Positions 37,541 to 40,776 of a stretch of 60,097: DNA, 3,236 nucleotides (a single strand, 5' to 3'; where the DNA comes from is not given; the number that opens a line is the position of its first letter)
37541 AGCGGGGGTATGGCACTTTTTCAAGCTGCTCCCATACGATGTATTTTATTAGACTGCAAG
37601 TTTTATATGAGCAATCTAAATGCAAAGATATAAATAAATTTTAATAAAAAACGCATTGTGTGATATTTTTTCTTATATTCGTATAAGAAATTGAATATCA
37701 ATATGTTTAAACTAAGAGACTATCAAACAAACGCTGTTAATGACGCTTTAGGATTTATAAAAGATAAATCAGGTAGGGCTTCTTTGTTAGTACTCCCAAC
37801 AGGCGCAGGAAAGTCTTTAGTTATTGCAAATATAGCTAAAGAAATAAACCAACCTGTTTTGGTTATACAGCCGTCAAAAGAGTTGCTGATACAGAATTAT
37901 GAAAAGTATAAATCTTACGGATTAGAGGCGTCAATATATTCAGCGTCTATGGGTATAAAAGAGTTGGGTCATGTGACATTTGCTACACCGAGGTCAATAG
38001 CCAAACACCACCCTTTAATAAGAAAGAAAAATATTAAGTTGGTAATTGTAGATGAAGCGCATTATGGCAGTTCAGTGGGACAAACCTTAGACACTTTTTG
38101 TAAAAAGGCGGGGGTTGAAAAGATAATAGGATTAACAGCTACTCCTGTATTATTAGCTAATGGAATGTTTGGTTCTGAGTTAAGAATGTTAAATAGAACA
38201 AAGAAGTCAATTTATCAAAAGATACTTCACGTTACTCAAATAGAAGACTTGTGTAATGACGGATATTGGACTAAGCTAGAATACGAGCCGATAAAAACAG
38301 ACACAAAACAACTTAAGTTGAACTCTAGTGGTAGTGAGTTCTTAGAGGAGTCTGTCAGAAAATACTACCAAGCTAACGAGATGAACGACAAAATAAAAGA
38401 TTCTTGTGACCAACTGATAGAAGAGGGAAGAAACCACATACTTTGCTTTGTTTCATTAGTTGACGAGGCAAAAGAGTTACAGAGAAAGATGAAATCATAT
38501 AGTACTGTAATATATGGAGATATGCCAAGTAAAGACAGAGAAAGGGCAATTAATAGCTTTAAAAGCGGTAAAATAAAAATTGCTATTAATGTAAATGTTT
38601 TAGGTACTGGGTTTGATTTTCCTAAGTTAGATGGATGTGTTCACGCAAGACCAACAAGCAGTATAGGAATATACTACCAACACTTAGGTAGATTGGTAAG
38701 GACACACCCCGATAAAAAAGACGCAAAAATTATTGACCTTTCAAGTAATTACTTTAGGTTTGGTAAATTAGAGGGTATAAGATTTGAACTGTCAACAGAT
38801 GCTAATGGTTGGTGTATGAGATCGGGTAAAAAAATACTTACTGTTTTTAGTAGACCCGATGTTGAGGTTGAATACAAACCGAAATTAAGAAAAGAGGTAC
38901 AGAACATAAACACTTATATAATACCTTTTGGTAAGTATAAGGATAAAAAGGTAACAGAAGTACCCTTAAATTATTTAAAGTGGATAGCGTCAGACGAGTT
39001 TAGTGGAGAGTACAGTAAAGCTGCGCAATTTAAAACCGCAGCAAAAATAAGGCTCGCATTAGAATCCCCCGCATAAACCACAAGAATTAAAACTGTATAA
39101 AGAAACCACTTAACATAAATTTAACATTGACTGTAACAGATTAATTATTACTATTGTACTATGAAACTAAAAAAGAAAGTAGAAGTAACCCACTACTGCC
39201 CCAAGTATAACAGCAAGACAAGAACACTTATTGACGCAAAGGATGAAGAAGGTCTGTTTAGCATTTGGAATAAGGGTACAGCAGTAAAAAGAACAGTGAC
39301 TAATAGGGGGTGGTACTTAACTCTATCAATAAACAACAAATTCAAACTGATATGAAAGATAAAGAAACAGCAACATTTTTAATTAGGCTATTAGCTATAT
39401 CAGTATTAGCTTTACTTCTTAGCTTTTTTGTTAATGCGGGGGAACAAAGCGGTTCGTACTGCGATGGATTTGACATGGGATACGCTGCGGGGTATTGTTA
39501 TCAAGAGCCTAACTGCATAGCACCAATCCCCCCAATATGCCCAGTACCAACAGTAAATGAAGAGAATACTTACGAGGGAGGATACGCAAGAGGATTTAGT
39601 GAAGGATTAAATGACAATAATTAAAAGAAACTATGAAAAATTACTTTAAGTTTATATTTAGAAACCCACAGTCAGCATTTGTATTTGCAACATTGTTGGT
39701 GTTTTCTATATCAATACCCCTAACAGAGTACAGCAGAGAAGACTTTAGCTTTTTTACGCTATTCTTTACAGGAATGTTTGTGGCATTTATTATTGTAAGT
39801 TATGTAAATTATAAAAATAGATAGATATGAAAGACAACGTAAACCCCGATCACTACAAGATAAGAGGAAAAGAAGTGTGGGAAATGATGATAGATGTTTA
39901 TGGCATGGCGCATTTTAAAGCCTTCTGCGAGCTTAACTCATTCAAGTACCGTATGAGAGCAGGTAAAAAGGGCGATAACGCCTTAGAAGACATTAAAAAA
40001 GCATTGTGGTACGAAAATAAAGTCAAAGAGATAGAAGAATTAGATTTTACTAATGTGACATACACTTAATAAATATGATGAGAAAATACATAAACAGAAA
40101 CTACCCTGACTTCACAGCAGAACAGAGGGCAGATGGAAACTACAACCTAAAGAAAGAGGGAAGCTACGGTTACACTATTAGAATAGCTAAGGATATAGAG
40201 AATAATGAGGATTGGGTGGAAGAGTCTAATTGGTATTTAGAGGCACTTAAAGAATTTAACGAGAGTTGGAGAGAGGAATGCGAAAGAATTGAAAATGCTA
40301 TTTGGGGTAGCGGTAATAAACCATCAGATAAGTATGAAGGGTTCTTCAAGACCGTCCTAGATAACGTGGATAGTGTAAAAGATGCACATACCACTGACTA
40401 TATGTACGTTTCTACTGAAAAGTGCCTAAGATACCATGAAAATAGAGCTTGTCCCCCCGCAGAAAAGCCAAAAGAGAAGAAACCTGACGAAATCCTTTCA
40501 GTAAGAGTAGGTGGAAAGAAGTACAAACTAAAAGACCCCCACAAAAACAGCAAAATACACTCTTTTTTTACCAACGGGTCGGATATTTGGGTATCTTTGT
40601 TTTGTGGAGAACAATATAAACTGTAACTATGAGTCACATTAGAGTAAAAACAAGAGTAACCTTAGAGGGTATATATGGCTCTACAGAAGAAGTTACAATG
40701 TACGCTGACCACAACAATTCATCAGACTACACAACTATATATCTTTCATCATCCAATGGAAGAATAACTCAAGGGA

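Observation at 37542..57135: Strong over-representation of the G/C-only motif GCGGGGG (extended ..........), concentrated in the replication arm and spanning codon borders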

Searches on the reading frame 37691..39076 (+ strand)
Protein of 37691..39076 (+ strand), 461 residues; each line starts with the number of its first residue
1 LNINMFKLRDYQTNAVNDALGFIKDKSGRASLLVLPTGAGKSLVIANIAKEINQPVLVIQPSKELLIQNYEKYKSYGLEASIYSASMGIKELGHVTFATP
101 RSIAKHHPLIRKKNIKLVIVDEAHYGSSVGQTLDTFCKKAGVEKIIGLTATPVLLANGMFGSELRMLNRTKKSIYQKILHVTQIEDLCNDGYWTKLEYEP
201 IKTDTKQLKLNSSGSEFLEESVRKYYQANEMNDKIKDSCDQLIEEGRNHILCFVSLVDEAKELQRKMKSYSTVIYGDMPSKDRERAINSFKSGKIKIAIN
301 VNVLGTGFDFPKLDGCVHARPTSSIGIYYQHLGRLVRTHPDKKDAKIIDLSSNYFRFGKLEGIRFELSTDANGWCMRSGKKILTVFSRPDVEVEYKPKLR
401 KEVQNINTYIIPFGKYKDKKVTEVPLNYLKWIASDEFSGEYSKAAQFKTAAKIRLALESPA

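Call 6: search_protein_families(library=pfam, proteins=[window:37691-39076:+])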
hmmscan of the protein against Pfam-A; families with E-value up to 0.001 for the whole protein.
window:37691-39076:+ (461 aa): 5 families
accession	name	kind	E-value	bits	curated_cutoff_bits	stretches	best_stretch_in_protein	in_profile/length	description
PF04851.21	ResIII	-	3.3e-20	73.1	22.5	1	6-152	2-162/164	Type III restriction enzyme, res subunit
PF00271.37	Helicase_C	-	2.1e-16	60.6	23.5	1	235-338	3-109/110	Helicase conserved C-terminal domain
PF00270.35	DEAD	-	1.1e-12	48.4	26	1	10-152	2-160/167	DEAD/DEAH box helicase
PF18766.7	SWI2_SNF2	-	4.7e-10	39.9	26.7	1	11-207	1-199/221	SWI2/SNF2 ATPase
PF12843.12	QSregVF_b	-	1.5e-07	31.6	22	1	402-437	4-39/66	Putative quorum-sensing-regulated virulence factor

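Call 55: search_dna_similar(query=window:37691-39076:+, collection=plasmids, mode=protein, max_rows=12, max_evalue=1e-8)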
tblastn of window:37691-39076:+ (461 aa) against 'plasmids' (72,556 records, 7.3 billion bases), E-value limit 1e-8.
Records with a match: 196; places in all: 202; records where one place covers at least 80% of the query: 19.
Best place of each record, by identity: <60% 196.
By first word of the organism name: Klebsiella 25; Pseudomonas 23; Piscirickettsia 9; Salmonella 8; Nostoc 8; Escherichia 7; Apilactobacillus 6; Picosynechococcus 6; Stutzerimonas 5; Alicyclobacillus 5; and 67 more.
By predicted mobility (MOB-suite, as given by PLSDB): non-mobilizable 123; conjugative 44; mobilizable 29.
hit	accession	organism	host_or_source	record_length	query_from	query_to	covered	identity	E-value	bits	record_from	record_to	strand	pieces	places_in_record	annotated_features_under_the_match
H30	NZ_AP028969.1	Yersinia pseudotuberculosis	-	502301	2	353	76%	32.7%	1e-41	166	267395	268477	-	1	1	DEAD/DEAH box helicase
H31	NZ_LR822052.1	Stutzerimonas stutzeri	-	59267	4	371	80%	31.0%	8e-29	127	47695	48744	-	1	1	DEAD/DEAH box helicase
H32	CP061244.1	Escherichia coli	Homo sapiens,cell culture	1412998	5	353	76%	32.2%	4e-40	161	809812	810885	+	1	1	DEAD/DEAH box helicase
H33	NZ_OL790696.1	Escherichia coli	-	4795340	5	353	76%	32.2%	4e-40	161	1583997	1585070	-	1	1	none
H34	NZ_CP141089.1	Escherichia coli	Homo sapiens,Infected Human Urine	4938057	5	353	76%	32.2%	4e-40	161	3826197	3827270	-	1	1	none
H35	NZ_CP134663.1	Escherichia coli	Larus michahellis,bacteria,cloaca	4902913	5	353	76%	32.2%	1e-39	160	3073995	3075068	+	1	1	none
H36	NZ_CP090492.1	Photobacterium damselae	Seriola lalandi,Cell culture,Caudal ...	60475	3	361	78%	31.2%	1e-36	150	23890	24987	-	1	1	DEAD/DEAH box helicase family protein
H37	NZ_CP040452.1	Halomonas sp. PA16-9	-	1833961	7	353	75%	32.2%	2e-43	171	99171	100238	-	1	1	none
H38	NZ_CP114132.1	Escherichia coli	pig,gut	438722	26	426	87%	27.8%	2e-17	93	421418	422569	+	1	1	DEAD/DEAH box helicase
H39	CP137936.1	Escherichia coli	Homo sapiens,other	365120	5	353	76%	31.9%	1e-38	157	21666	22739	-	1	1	radD: DEAD/DEAH box helicase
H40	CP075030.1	Salmonella enterica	-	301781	5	353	76%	31.7%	1e-39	160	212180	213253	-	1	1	DEAD/DEAH box helicase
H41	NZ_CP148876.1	Salmonella enterica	Homo sapiens,single cell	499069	5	353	76%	31.7%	1e-39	160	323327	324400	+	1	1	DEAD/DEAH box helicase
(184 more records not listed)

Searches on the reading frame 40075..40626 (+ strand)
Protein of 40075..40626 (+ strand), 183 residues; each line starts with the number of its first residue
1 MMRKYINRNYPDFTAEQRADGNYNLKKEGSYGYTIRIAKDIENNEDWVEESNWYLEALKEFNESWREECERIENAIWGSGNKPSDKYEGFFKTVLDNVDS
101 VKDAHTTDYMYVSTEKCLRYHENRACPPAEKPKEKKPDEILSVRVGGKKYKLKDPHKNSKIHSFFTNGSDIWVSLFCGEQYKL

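Call 30: search_protein_families(library=pfam, max_evalue=0.01, proteins=[window:40075-40626:+])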
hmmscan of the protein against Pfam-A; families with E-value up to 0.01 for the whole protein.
window:40075-40626:+ (183 aa): 0 families

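Call 49: search_protein_families(library=phrogs, max_evalue=0.00001, proteins=[window:40075-40626:+])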
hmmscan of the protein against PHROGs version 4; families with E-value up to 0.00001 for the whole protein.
window:40075-40626:+ (183 aa): 0 families
